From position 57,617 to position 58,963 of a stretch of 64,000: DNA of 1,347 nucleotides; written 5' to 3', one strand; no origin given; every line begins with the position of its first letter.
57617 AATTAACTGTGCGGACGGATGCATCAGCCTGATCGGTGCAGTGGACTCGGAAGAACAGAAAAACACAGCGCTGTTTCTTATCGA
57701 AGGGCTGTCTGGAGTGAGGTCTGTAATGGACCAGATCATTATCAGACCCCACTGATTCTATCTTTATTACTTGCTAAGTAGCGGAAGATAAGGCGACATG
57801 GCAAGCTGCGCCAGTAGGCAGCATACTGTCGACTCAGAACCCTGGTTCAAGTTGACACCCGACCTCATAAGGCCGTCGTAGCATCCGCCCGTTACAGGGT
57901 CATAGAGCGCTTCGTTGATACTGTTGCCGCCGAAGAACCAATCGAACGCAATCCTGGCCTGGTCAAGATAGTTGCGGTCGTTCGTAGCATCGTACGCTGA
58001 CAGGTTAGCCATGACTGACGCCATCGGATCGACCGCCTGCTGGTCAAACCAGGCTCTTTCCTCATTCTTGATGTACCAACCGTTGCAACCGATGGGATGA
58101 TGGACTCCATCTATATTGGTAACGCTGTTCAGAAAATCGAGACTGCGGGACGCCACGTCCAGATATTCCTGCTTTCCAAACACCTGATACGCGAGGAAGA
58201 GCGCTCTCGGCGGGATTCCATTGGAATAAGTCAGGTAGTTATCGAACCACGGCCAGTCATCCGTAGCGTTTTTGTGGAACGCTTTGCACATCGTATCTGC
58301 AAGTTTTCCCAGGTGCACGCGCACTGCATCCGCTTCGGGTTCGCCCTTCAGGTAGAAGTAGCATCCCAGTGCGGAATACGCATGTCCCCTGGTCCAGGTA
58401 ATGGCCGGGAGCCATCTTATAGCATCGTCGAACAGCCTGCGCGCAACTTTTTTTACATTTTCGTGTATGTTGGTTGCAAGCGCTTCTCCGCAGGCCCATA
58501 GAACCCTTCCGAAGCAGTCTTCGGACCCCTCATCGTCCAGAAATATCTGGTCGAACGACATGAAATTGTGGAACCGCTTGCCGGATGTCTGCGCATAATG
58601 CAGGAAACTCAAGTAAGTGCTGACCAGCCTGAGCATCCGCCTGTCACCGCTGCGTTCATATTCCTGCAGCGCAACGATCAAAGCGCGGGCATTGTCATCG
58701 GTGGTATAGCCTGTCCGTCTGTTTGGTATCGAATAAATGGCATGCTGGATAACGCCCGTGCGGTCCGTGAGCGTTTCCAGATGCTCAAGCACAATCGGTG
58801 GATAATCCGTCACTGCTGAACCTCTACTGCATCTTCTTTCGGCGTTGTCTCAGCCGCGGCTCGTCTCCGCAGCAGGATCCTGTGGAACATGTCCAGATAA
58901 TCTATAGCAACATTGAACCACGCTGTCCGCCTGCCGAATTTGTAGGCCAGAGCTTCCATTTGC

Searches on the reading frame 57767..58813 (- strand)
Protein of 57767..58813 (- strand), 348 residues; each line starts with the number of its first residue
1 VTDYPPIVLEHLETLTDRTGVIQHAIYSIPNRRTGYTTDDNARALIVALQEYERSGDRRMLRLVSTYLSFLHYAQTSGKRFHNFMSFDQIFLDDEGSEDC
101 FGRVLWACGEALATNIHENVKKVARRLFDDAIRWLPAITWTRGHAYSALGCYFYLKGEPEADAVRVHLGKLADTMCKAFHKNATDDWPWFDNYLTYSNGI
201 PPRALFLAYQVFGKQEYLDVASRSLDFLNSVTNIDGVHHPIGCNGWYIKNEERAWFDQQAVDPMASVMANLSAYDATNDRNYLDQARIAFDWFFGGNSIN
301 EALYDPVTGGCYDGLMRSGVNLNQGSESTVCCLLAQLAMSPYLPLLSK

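Call 74: search_protein_families(library=pfam, proteins=[window:57767-58813:-])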
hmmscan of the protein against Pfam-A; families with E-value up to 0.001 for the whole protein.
window:57767-58813:- (348 aa): 2 families
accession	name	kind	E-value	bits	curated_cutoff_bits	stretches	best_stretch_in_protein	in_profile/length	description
PF06662.19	C5-epim_C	-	3.7e-06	27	23.3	0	198-247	31-81/188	D-glucuronyl C5-epimerase C-terminus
PF07470.19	Glyco_hydro_88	-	0.00033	20.2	26.6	0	172-294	2-107/352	Glycosyl Hydrolase Family 88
